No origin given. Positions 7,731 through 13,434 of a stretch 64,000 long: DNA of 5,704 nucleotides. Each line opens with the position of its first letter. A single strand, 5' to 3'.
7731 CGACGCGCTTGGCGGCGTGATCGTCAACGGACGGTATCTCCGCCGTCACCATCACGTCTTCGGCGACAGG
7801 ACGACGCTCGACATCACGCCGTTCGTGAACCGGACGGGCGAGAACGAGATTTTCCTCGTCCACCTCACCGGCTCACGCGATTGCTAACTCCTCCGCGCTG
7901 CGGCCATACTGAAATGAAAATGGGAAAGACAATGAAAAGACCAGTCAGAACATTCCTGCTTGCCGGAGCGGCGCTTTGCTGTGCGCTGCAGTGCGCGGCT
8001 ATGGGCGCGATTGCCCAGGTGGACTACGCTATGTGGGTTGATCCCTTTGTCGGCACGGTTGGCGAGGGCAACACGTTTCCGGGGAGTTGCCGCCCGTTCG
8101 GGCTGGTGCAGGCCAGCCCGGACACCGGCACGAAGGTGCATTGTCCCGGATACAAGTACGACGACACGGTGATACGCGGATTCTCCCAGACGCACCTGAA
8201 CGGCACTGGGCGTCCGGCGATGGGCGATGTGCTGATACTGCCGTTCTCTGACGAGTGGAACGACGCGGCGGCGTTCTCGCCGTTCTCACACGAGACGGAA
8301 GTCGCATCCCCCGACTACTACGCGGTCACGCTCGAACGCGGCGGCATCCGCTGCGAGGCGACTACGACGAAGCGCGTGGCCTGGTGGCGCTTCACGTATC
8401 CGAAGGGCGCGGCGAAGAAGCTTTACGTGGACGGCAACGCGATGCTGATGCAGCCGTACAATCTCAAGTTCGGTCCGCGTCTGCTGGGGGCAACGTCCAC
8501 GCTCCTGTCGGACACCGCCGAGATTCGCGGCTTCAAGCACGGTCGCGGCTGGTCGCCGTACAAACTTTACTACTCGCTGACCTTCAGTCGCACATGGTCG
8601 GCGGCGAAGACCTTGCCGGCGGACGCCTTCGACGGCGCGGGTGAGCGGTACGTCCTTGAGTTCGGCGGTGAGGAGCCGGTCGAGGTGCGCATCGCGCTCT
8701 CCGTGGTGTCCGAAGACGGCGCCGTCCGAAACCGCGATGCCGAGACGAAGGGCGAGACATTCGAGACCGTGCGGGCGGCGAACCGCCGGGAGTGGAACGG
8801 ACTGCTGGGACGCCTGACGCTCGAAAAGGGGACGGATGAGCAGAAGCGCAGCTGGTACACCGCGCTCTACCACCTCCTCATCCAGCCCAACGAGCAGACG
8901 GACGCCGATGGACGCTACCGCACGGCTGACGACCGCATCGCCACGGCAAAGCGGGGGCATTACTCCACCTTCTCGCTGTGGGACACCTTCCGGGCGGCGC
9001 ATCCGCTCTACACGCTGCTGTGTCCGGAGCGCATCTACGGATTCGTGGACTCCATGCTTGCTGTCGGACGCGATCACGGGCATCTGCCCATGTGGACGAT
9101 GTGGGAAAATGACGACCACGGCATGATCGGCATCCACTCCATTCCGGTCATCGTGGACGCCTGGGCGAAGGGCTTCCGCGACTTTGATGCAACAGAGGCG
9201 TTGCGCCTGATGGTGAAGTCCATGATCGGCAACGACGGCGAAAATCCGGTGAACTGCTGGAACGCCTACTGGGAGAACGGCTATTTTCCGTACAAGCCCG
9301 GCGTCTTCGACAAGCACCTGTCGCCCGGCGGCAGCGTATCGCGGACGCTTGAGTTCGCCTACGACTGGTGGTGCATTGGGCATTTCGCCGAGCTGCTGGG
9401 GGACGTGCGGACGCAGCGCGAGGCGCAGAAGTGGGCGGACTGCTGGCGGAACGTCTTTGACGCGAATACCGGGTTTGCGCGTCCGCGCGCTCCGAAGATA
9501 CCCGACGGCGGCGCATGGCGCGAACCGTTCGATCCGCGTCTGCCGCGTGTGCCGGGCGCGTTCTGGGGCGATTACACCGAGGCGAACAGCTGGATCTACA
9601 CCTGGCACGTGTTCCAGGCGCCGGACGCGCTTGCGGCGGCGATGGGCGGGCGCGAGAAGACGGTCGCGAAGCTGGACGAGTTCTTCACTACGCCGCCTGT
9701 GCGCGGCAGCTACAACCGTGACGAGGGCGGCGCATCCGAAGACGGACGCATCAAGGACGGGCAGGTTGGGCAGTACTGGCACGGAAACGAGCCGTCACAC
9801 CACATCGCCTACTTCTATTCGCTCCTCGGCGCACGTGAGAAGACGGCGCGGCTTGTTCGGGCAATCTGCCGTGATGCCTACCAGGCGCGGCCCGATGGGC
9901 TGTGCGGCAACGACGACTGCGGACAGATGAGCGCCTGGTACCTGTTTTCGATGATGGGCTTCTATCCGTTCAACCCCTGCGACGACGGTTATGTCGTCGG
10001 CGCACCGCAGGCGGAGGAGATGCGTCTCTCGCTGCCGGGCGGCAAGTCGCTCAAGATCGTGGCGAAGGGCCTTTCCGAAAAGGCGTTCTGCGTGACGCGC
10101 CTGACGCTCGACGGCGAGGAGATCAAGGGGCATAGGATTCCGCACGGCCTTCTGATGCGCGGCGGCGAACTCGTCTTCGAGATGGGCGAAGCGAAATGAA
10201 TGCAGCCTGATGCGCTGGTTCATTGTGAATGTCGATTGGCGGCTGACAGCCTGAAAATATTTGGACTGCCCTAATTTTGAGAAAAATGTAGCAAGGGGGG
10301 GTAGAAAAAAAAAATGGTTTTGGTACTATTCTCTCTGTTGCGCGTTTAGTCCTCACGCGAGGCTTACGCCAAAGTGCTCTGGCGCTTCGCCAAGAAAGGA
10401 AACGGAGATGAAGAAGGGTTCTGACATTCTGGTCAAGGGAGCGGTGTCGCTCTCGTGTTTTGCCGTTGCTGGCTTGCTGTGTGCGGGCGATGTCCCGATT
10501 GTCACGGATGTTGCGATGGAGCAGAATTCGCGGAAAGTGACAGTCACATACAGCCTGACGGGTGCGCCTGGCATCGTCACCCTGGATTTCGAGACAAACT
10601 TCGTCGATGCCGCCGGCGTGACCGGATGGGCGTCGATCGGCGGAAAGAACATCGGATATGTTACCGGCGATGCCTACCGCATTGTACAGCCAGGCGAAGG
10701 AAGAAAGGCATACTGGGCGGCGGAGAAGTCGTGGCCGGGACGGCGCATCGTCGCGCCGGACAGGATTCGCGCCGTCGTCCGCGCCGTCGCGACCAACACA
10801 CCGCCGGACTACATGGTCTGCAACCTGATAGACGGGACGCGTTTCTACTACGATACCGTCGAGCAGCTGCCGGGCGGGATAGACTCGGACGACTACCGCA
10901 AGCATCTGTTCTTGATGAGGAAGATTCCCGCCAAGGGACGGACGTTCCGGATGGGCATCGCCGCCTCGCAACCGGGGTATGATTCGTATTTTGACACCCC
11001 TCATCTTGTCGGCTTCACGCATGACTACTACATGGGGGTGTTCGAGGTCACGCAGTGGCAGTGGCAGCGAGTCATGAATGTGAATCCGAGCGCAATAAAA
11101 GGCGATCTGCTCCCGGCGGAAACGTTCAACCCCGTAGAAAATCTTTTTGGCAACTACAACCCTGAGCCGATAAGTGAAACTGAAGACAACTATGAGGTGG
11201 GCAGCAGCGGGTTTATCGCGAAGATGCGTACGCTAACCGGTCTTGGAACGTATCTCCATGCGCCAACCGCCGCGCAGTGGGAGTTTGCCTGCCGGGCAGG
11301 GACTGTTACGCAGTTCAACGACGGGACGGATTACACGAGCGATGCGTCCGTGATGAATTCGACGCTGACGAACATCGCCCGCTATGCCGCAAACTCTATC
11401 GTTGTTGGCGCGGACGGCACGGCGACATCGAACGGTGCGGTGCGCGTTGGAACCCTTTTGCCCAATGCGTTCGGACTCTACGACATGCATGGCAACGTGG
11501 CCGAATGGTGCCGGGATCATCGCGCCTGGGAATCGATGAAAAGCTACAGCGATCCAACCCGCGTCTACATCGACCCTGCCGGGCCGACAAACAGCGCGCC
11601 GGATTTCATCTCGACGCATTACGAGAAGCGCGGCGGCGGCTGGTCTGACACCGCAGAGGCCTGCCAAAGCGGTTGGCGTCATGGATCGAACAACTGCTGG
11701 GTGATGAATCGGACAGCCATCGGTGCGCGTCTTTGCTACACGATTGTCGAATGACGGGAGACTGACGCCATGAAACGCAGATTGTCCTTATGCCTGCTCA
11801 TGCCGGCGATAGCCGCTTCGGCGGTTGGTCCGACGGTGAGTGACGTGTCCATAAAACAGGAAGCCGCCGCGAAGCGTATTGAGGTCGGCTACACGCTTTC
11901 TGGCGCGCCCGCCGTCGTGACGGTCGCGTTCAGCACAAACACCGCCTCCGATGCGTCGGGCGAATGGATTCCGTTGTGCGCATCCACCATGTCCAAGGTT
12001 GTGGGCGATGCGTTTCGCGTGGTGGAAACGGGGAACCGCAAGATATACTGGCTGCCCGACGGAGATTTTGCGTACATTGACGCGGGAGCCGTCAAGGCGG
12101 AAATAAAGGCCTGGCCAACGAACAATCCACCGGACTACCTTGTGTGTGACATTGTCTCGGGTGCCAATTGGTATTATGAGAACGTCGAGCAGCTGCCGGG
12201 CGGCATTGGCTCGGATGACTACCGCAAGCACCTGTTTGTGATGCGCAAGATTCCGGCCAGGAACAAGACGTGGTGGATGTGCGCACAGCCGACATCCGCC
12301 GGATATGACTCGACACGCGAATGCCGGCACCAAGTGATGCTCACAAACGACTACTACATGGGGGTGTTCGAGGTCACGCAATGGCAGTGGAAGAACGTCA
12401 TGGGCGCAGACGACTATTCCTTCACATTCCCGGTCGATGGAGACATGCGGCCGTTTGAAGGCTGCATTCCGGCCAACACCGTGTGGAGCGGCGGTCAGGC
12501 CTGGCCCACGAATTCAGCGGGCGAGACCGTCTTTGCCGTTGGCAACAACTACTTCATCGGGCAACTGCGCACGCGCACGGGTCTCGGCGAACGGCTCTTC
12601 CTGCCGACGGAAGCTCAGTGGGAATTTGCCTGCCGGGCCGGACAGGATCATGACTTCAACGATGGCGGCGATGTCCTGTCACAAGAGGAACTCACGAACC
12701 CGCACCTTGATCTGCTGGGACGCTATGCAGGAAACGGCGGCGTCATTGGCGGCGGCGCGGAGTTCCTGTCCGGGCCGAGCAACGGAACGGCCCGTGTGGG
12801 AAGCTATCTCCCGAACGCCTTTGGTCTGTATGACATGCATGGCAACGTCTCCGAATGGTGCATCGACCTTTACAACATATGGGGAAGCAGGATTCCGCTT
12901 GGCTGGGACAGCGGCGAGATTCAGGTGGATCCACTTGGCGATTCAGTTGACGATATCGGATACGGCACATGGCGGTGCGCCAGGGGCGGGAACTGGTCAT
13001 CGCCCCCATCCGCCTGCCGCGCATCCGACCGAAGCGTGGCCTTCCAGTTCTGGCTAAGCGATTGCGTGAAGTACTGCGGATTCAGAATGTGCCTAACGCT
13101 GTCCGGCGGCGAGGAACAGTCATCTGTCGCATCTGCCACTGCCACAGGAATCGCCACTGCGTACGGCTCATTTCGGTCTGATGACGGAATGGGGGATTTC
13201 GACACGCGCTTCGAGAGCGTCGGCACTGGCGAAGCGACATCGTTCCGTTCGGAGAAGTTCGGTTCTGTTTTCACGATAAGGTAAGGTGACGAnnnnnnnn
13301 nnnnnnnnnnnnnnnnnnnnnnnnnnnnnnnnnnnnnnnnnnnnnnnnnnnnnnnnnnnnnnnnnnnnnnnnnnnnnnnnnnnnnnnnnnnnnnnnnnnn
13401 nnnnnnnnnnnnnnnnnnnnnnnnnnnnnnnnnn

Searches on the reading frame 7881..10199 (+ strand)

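Call 7: search_protein_families(library=pfam, proteins=[window:7881-10199:+], max_evalue=0.001)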
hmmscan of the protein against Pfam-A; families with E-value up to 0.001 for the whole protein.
window:7881-10199:+ (772 aa): 2 families
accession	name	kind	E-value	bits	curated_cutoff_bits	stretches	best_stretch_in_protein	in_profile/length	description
PF07971.18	Glyco_hydro_92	-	1.6e-145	486.1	24.6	1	281-770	2-464/464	Glycosyl hydrolase family 92 catalytic domain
PF17678.7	Glyco_hydro_92N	-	7e-54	183.6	34.5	1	52-274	1-236/236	Glycosyl hydrolase family 92 N-terminal domain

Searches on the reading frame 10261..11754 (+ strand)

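Call 7: search_protein_families(library=pfam, proteins=[window:10261-11754:+], max_evalue=0.001)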
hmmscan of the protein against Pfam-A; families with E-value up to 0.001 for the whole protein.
window:10261-11754:+ (497 aa): 1 family
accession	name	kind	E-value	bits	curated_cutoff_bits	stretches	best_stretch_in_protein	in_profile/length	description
PF03781.23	FGE-sulfatase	-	1.6e-17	64.5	23.3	1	335-491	113-253/255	Sulfatase-modifying factor enzyme 1-like domain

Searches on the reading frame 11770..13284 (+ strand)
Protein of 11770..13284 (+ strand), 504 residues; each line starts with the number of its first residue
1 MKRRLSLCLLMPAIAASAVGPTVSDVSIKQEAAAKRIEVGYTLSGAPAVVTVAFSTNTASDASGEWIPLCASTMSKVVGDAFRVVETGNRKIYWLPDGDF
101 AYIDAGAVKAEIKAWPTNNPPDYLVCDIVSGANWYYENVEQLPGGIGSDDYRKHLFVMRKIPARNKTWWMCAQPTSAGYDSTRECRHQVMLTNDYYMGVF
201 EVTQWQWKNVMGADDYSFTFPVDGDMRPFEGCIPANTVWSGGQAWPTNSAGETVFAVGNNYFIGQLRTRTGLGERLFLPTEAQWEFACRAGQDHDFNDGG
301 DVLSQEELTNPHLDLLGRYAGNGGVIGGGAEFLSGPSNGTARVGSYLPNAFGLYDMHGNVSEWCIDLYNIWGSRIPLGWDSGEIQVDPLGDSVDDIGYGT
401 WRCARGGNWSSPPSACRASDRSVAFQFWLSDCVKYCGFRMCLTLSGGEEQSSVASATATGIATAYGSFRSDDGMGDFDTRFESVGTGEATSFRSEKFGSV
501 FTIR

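Call 7: search_protein_families(library=pfam, proteins=[window:11770-13284:+], max_evalue=0.001)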
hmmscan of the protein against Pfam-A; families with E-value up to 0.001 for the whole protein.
window:11770-13284:+ (504 aa): 1 family
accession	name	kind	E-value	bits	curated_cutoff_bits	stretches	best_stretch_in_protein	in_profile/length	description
PF03781.23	FGE-sulfatase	-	4.3e-24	86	23.3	1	184-423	27-239/255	Sulfatase-modifying factor enzyme 1-like domain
